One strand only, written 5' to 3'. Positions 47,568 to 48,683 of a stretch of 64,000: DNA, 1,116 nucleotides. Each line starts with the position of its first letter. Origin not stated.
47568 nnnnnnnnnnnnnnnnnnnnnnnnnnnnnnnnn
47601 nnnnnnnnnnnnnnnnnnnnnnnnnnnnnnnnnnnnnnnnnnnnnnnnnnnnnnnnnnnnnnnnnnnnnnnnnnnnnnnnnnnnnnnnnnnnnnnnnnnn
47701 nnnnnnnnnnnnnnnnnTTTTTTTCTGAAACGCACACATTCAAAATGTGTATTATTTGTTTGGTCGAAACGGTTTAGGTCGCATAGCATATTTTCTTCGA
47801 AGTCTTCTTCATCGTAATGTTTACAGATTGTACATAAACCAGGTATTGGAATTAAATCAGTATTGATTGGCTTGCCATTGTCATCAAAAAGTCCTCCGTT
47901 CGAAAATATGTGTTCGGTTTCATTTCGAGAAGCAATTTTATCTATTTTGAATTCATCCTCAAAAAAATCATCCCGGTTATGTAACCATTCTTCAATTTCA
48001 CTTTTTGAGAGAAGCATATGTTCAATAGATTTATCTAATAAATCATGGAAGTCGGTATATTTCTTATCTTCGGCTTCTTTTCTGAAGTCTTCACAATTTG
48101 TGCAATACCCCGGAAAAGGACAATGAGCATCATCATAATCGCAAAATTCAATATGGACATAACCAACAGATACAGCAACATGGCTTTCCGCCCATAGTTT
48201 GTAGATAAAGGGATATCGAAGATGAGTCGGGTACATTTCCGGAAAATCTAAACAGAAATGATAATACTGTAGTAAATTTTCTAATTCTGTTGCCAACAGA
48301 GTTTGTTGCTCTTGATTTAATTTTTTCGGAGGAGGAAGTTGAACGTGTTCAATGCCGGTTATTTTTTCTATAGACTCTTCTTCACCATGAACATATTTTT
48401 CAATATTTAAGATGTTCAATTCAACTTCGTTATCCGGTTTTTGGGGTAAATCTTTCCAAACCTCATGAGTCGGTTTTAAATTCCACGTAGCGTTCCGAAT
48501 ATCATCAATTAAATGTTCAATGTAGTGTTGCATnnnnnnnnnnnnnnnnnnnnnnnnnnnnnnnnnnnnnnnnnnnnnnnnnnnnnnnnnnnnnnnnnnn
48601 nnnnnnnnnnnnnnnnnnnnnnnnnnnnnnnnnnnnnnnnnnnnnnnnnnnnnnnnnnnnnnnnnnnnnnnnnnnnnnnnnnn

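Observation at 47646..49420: Compact accessory islet between housekeeping genes: Cys-rich ORF + mini-CRISPR + structured tandem repeat, delimited by matching hairpins and the dcw terminator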

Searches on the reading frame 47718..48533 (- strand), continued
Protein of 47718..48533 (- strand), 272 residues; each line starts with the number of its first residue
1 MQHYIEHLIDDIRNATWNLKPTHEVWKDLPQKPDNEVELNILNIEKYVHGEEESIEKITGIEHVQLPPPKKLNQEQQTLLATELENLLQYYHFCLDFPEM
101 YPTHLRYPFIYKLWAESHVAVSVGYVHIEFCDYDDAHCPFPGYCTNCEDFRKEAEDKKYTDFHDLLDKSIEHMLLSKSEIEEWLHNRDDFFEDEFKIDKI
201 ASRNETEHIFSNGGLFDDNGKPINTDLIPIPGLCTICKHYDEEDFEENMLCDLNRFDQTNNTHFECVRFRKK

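Call 29: search_protein_families(library=pfam, proteins=[P0035, P0036, P0047, P0048, P0057, P0092, P0107, P0126, P0173, P0137], max_evalue=0.01)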
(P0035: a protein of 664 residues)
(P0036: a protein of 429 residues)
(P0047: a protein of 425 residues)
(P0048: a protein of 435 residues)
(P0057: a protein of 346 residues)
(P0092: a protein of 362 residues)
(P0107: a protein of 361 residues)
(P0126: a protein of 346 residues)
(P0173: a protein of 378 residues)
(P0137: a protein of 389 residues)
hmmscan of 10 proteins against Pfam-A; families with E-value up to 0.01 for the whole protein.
P0035 (664 aa): 0 families

P0036 (429 aa): 0 families

P0047 (425 aa): 0 families

P0048 (435 aa): 0 families

P0057 (346 aa): 0 families

P0092 (362 aa): 0 families

P0107 (361 aa): 0 families

P0126 (346 aa): 0 families

P0173 (378 aa): 0 families

P0137 (389 aa): 0 families

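Call 31: find_related_loci(query=A1, collection=genome_contigs, flank=10000)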
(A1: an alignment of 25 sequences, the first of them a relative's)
Query A1 (272 aa) in genome_contigs; peptide patterns used: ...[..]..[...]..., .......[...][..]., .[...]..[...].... (x = any residue, [..] = any of these).
157 stretches matched a pattern; 54 encode a relative of the query (tblastn E <= 1e-3); 54 distinct loci.
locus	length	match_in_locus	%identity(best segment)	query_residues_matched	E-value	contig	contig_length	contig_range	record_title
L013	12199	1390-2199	50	1-272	2e-82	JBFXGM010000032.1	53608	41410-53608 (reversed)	MAG: Mangrovibacterium sp. isolate CA_2019_TPIn_163 NODE_1981_length_53608_cov_6.789196_TPIn, whole genome shotgun seque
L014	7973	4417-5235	47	1-271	9e-77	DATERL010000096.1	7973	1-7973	MAG TPA_asm: Prolixibacteraceae bacterium isolate SMAG_U9072 k141_243569, whole genome shotgun sequence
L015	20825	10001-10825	47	1-272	3e-76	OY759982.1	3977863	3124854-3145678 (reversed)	MAG: Prolixibacteraceae bacterium isolate a65ce3e3-c5f4-4774-b918-da8a2197b833 genome assembly, chromosome: 2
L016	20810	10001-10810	47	1-271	7e-76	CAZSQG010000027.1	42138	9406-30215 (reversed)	MAG TPA_asm: uncultured Marinilabiliaceae bacterium isolate SRP192927_co6_672 genome assembly, contig: NODE_1417_length_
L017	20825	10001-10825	47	1-271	7e-75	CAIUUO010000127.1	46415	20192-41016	MAG: uncultured Bacteroidia bacterium isolate Umea3p4_bin-0228 genome assembly, contig: bin-0228:127/304, whole genome s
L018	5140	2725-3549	46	1-271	1e-74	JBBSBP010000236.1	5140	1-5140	MAG: Bacteroidales bacterium isolate La6_metabat2.157 La6_metabat2.157_K_952300_L_5140_cov_16.0000, whole genome shotgun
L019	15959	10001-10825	45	1-271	2e-74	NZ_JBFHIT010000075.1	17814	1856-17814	MAG: Mangrovibacterium sp. isolate Mix_sand07.2021.05.G.46 k141_2703657_length_17814_cov_18.9908, whole genome shotgun s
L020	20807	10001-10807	45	1-272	3e-72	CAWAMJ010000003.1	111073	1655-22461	MAG: uncultured Prolixibacteraceae bacterium isolate MFD01721.bin.1.283 genome assembly, contig: contig_14299, whole gen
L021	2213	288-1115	46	1-271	1e-73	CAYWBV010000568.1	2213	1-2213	MAG TPA_asm: uncultured Maribellus sp. isolate SRP294416_co1_256 genome assembly, contig: NODE_134199_length_2213_cov_5.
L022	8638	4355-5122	44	1-271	3e-71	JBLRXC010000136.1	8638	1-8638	MAG: Bacteroidales bacterium isolate TamC05-27 NODE_136_length_8638_cov_3.502044, whole genome shotgun sequence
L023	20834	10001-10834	46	1-271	2e-68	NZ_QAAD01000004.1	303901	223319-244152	Mangrovibacterium marinum strain DSM 28823 Ga0183469_104, whole genome shotgun sequence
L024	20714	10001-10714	44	1-271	3e-67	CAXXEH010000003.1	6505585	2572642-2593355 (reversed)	MAG: Prolixibacteraceae bacterium isolate 21914d8d-2520-4789-97d1-870cefad7186 genome assembly, contig: contig_3, whole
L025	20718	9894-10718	40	1-271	8e-67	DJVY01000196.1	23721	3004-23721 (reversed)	MAG TPA_asm: Bacteroidales bacterium UBA6244 UBA6244_contig_106192, whole genome shotgun sequence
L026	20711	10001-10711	44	1-271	1e-65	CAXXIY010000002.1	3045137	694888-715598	MAG: Prolixibacteraceae bacterium isolate cea4f4f7-a636-4361-ad53-f7a966cfbc34 genome assembly, contig: contig_2, whole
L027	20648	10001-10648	47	1-231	8e-61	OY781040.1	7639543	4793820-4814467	MAG: Prolixibacteraceae bacterium isolate 091523aa-b5b1-465f-b98d-6c4ce120146c genome assembly, chromosome: 1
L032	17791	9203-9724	50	1-174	8e-55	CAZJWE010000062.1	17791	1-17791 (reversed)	MAG TPA_asm: uncultured Bacteroidales bacterium isolate SRP332253_co1_6 genome assembly, contig: NODE_5155_length_17791_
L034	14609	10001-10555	52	1-186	3e-53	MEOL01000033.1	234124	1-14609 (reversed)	MAG: Bacteroidetes bacterium GWF2_41_31 gwf2_scaffold_37, whole genome shotgun sequence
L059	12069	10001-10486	44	1-165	3e-40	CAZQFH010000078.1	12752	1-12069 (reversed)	MAG TPA_asm: uncultured Lentimicrobiaceae bacterium isolate SRP118108_co5_538 genome assembly, contig: NODE_5119_length_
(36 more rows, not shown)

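Call 34: find_homologous_proteins(query=A1, max_evalue=0.00001)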
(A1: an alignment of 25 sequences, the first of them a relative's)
Query A1 (25 sequences) (272 aa, profile of the alignment): 270 proteins with E <= 0.00001 among 6157 candidates; the best 120 are listed.
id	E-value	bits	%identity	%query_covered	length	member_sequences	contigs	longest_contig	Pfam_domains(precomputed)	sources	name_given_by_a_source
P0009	6.5e-138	477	47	99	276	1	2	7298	-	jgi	jgi:hypothetical protein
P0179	7.4e-136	470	47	100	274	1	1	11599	-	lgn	-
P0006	9.5e-136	470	47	100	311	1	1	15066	-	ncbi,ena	-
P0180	3.1e-134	465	48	99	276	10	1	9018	-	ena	-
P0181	3.9e-134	464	46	100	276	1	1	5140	-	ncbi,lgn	-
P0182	2.0e-133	462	50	100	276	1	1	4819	-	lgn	-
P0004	3.1e-133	462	48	100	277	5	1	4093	-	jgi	jgi:hypothetical protein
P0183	4.5e-133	461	49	100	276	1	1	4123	-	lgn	-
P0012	4.9e-133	461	46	100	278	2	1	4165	-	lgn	-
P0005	6.4e-132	457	50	100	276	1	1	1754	-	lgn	-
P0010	6.6e-131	454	47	100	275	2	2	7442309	-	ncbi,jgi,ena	jgi:hypothetical protein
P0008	1.6e-130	453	47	100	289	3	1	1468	-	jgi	jgi:hypothetical protein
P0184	7.1e-130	451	48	100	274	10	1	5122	-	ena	-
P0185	9.0e-130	450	49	99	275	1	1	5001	-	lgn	-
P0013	4.0e-129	448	43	100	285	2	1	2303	-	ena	-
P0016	2.3e-120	419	44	100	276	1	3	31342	-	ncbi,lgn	-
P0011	1.1e-117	411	45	100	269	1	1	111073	-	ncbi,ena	-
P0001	4.5e-113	395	100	100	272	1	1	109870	-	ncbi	ncbi:MAG: hypothetical protein R6U95_05860 [Bacteroidales bacterium]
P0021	1.4e-102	361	53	69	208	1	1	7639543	-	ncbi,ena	-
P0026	9.9e-100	352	58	56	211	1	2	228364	-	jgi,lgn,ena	jgi:hypothetical protein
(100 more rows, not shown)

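Call 46: search_solved_structures(query=A1, max_evalue=10)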
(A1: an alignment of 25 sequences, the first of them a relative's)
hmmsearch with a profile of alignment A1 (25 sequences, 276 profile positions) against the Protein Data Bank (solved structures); distinct sequences matched with E-value up to 10: 0.

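Call 47: search_protein_families(library=phrogs, proteins=[P0001, P0043, P0036, L010:5518-6900:+, L010:6904-7956:+, L008:7267-7875:+], max_evalue=0.1)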
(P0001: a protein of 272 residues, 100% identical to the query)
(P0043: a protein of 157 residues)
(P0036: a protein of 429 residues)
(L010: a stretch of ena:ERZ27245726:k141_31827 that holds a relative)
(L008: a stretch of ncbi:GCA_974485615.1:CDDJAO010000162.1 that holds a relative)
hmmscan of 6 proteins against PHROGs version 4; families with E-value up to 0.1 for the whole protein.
P0001 (272 aa): 0 families

P0043 (157 aa): 0 families

P0036 (429 aa): 0 families

L010:5518-6900:+ (460 aa): 0 families

L010:6904-7956:+ (350 aa): 2 families
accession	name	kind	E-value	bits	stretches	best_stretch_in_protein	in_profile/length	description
phrog_29668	-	unknown function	4.8e-30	105.9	1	5-340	4-348/357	-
phrog_12169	-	unknown function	0.011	16.8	0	10-42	3-35/70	-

L008:7267-7875:+ (202 aa): 1 family
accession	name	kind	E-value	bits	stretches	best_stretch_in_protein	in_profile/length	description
phrog_18266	-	unknown function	0.0011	20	0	90-158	71-138/165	-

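Call 79: search_protein_families(library=ncbifam, proteins=[L010:5518-6900:+, L010:6904-7956:+, L008:3470-5359:+], max_evalue=0.001)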
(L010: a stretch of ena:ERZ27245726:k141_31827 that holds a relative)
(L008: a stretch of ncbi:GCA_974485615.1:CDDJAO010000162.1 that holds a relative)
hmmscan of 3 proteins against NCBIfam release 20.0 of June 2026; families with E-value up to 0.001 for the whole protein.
L010:5518-6900:+ (460 aa): 0 families

L010:6904-7956:+ (350 aa): 0 families

L008:3470-5359:+ (629 aa): 0 families

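Call 91: find_encoding_contigs(protein=P0036, flank=8000, max_places=3)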
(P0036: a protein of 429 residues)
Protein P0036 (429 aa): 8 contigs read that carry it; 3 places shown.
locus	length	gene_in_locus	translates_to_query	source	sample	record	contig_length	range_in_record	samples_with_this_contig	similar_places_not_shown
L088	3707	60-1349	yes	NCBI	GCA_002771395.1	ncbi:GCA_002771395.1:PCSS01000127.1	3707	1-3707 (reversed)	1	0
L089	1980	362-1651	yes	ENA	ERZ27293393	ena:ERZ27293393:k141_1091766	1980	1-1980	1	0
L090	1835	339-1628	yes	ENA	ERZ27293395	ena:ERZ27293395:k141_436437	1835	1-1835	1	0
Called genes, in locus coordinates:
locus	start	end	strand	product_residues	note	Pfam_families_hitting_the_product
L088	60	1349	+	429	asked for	-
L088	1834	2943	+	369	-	-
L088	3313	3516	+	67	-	PF02416:TatA_B_E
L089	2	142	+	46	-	?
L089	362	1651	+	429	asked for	-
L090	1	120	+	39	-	?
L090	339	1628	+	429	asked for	-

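Call 93: find_related_loci(query=A1, collection=viral_contigs, flank=6000)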
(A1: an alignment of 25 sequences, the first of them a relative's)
Query A1 (272 aa) in viral_contigs; peptide patterns used: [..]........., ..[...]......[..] (x = any residue, [..] = any of these).
77 stretches matched a pattern, but none encodes a relative of the query by tblastn (E <= 1e-3).

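Call 106: find_encoding_contigs(protein=P0001, flank=3000, max_places=3)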
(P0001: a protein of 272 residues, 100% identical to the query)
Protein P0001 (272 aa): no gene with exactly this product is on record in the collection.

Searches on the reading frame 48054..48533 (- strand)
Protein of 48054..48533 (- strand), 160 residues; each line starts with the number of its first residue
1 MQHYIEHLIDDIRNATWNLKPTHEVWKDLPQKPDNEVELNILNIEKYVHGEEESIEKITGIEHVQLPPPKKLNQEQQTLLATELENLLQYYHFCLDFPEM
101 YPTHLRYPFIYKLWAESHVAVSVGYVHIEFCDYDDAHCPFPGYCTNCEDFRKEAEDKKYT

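Call 59: predict_structure(alignment_id=A2)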
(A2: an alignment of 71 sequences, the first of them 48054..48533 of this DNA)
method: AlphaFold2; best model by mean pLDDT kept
length: 160 residues; sequences in the alignment: 71
mean_pLDDT: 90.3   pTM: 0.82
mean pLDDT of the five models: 90.3, 90.1, 89.5, 89.1, 88.5
residues with pLDDT >= 90: 107; 70-90: 43; 50-70: 10; < 50: 0
segments of 3 or more residues with pLDDT < 50: none
pLDDT, mean of each block of 10 residues (from residue 1): 97 89 63 76 82 95 98 98 97 96 98 96 92 92 89 87
secondary structure, 60 per line:
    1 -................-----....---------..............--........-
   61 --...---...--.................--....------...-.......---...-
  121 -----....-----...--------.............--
elements in order: H2-17 H23-26 H36-49 E52-54 H55-59 H74-90 E93-96 H107-113 E117-119 E126-129 H146-158

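Call 63: fold_search(model_id=the predicted structure, library=pdb)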
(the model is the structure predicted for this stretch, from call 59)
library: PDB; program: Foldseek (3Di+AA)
matches with E <= 10: 21; with E <= 0.001: 0
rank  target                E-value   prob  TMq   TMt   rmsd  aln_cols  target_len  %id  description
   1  2ig3_B                2.5e+00  0.04  0.16  0.19  14.5       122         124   16  Crystal structure of group III truncated hemoglobin from Campylobacter jejuni (released 2006-10-10)
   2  5brn_C                3.8e+00  0.03  0.13  0.12  10.5        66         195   12  Human HGPRT in complex with (S)-HPEPHx, an acyclic nucleoside phosphonate (released 2015-10-14)
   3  1i94_K                4.6e+00  0.04  0.15  0.19   9.6        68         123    9  CRYSTAL STRUCTURES OF THE SMALL RIBOSOMAL SUBUNIT WITH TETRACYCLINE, EDEINE AND IF3 (released 2001-04-12)
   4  2xd7_D                4.9e+00  0.02  0.13  0.12   9.5        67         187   15  Crystal structure of the macro domain of human core histone H2A (released 2010-05-19)
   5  3qox                  5.5e+00  0.01  0.12  0.07  17.9       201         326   14  DOT1L structure in complex with SAH (released 2011-05-25)
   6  4er0                  5.9e+00  0.01  0.15  0.09  15.5       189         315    8  Crystal Structure of human DOT1L in complex with inhibitor FED1 (released 2012-05-02)
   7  3oo5_B                7.0e+00  0.01  0.13  0.14  16.3       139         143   12  R-state human hemoglobin: nitriheme modified (released 2011-09-07)
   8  6sqz_D                7.5e+00  0.02  0.14  0.21  13.3       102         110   15  Mouse dCTPase in complex with dCMPNPP (released 2020-01-29)
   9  2nly                  7.9e+00  0.04  0.21  0.17   8.4        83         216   10  Crystal structure of protein BH1492 from Bacillus halodurans, Pfam DUF610 (released 2006-11-07)
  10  4lj9                  7.9e+00  0.02  0.12  0.07   6.1        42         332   19  ClpB NBD2 R621Q from T. thermophilus in complex with AMPPCP (released 2014-02-12)
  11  7k4m_D                7.9e+00  0.01  0.15  0.16  14.5       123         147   10  Crystal structure of MetAP2 Modified Hemoglobin S (released 2021-10-13)
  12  5ee4_F                8.4e+00  0.03  0.13  0.14   7.0        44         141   18  The crystal structure of HpuA from Kingella denitrificans in complex with human haemoglobin (released 2015-11-04)
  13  1hba_B                8.4e+00  0.03  0.13  0.14   7.4        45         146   18  HIGH-RESOLUTION X-RAY STUDY OF DEOXYHEMOGLOBIN ROTHSCHILD 37BETA TRP-> ARG: A MUTATION THAT CREATES AN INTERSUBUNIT CH (released 1994-01-31)
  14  1k1k_B                8.4e+00  0.03  0.13  0.14   7.0        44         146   18  Structure of Mutant Human Carbonmonoxyhemoglobin C (beta E6K) at 2.0 Angstrom Resolution in Phosphate Buffer. (released 2002-12-04)
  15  3tr6                  8.4e+00  0.02  0.18  0.15  16.7       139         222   13  Structure of a O-methyltransferase from Coxiella burnetii (released 2011-09-28)
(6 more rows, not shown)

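Call 69: fold_search(model_id=the predicted structure, library=viral)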
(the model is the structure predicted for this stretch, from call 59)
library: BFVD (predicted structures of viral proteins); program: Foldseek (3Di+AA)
matches with E <= 10: 22; with E <= 0.001: 0
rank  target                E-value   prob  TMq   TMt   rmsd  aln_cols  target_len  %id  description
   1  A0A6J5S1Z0            4.9e-01  0.23  0.35  0.30  12.7       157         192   12  Uncharacterized protein [uncultured Caudovirales phage]
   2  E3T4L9                1.4e+00  0.08  0.18  0.15  17.6        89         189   16  Uncharacterized protein [Cafeteria roenbergensis virus (strain BV-PW1)]
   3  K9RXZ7                3.4e+00  0.02  0.16  0.13  14.6       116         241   13  (no name in the UniProt tables at hand)
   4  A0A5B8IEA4            4.6e+00  0.02  0.16  0.17  15.4       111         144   14  Aminotransferase class I and II [Mimiviridae sp. ChoanoV1]
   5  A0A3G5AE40            4.8e+00  0.01  0.18  0.07  18.2       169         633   12  Uncharacterized protein [Hyperionvirus sp.]
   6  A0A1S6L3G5            6.2e+00  0.02  0.15  0.14  12.3       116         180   16  Uncharacterized protein [Erwinia phage vB_EamM_Yoloswag]
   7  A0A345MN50            6.2e+00  0.01  0.19  0.05  15.1       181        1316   14  (no name in the UniProt tables at hand)
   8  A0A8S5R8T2            7.4e+00  0.05  0.28  0.21   8.4       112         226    6  DNA-packaging protein small subunit [virus sp. cti5L29]
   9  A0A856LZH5            7.4e+00  0.02  0.17  0.11  16.5       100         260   15  (no name in the UniProt tables at hand)
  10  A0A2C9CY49            7.4e+00  0.01  0.15  0.16  14.7       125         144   13  Uncharacterized protein [Yersinia phage fHe-Yen9-04]
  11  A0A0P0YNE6            7.9e+00  0.01  0.17  0.16  14.9       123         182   11  (no name in the UniProt tables at hand)
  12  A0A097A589            7.9e+00  0.01  0.15  0.10  13.8       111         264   18  P protein [Santa barbara virus]
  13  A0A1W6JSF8            7.9e+00  0.01  0.13  0.19  12.4        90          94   16  Uncharacterized protein [Bacillus phage Harambe]
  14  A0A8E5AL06            7.9e+00  0.01  0.17  0.07  19.3       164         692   15  Protein ORF130 [Anguillid herpesvirus 1]
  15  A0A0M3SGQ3            7.9e+00  0.01  0.16  0.09  17.7       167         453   12  (no name in the UniProt tables at hand)
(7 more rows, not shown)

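Call 97: search_solved_structures(query=A2, max_evalue=10)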
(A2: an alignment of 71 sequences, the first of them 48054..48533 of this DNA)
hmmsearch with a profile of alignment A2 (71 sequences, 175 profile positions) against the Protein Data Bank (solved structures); distinct sequences matched with E-value up to 10: 7.
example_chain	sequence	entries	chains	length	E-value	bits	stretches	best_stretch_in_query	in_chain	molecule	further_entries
3a4l_A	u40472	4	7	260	0.023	17.8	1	8-96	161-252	L-seryl-tRNA(Sec) kinase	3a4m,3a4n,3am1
3adb_A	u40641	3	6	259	0.025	17.6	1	8-96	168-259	L-seryl-tRNA(Sec) kinase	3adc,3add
2o01_N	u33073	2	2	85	0.86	12.6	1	140-161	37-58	Photosystem I-N subunit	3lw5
9gbi_N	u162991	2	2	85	1.1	12.3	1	141-160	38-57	Photosystem I reaction center subunit N, chloroplastic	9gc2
9hgm_A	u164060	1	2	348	1.3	12.1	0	99-124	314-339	tRNA (cytosine(38)-C(5))-methyltransferase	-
2m1n_A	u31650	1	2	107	1.7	11.7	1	7-61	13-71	Type III secretion system filament chaperone CesA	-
7z8n_A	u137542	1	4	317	3.4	10.7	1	4-102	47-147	Histidine kinase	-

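Call 98: search_protein_families(library=pfam, alignment_id=A2, max_evalue=0.01)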
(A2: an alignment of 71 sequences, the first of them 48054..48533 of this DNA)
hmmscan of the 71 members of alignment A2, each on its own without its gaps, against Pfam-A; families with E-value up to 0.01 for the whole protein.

A. member 1, window:48054-48533:- (160 aa): 0 families

B. families by the number of members that match (of 71 scanned): 4 families
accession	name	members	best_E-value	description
PF02870.21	Methyltransf_1N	1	0.0027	6-O-methylguanine DNA methyltransferase, ribonuclease-like domain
PF16730.10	DnaGprimase_HBD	1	0.0071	DnaG-primase C-terminal, helicase-binding domain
PF21361.3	Sina_ZnF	1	0.0073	Sina, zinc finger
PF08318.18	COG4_m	1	0.0078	COG4 transport protein, middle alpha-helical bundle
